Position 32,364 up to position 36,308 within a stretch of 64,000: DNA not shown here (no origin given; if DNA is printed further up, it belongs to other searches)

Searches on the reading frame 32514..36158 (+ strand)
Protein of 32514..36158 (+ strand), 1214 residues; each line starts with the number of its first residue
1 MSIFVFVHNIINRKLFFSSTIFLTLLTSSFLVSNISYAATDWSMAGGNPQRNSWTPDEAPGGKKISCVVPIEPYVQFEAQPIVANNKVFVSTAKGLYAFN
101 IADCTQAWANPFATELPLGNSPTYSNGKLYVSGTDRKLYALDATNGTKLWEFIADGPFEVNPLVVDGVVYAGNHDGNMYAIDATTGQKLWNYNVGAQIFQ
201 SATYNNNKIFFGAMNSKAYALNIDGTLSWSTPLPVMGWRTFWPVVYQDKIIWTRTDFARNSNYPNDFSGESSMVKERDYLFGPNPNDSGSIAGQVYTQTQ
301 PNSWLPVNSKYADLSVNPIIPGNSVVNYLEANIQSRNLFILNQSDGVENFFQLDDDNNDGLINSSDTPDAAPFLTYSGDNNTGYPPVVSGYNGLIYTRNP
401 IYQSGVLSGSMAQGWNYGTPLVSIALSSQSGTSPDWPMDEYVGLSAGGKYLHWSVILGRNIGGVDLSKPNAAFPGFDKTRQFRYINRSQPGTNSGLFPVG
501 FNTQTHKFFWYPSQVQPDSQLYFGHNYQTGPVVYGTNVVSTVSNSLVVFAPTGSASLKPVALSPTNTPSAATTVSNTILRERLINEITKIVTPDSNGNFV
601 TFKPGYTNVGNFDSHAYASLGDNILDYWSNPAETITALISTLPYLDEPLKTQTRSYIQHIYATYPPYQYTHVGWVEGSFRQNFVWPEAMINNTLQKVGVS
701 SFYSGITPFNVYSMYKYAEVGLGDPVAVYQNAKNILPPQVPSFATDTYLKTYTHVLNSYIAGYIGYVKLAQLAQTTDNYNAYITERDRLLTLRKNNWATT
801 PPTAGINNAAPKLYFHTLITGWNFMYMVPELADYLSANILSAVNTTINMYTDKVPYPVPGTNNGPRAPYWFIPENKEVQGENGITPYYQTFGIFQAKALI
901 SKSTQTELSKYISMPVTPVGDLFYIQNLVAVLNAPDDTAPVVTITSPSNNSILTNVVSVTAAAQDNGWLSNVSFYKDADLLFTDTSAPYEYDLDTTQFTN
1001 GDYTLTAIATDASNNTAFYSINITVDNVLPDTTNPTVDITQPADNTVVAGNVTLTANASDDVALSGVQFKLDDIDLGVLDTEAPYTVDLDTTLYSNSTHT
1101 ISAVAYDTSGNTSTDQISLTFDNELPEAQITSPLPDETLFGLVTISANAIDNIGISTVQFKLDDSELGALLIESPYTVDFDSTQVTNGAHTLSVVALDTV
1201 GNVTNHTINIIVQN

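Call 75: search_protein_families(library=pfam, proteins=[window:32514-36158:+], max_evalue=0.001)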
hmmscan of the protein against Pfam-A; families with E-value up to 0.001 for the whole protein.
window:32514-36158:+ (1214 aa): 7 families
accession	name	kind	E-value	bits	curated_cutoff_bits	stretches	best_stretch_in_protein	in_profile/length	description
PF17957.7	Big_7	-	1.1e-46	157.7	24.1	3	940-1007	1-70/70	Bacterial Ig domain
PF13570.13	Beta-prop_ACSF4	-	1.6e-20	74.2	133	1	79-234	95-254/329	Beta-alanine-activating enzyme, beta-propeller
PF13360.13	PQQ_2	-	3.1e-20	73.3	27.6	1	96-233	5-146/233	Outer membrane protein assembly factor BamB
PF01011.28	PQQ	-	1e-11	44.7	26.7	1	158-197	49-88/595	Glucose/ethanol/alcohol dehydrogenase, beta-propeller domain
PF19077.6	Big_13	-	7.7e-06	26.8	27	0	995-1027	69-102/102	Bacterial Ig-like domain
PF13750.12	Big_3_3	-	2e-05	24.8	27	1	989-1063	3-77/157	Bacterial Ig-like domain (group 3)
PF20164.4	GspA_SrpA_N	-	0.0003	21.6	27.4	0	1182-1214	81-113/117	GspA/SrpA SigLec-like domain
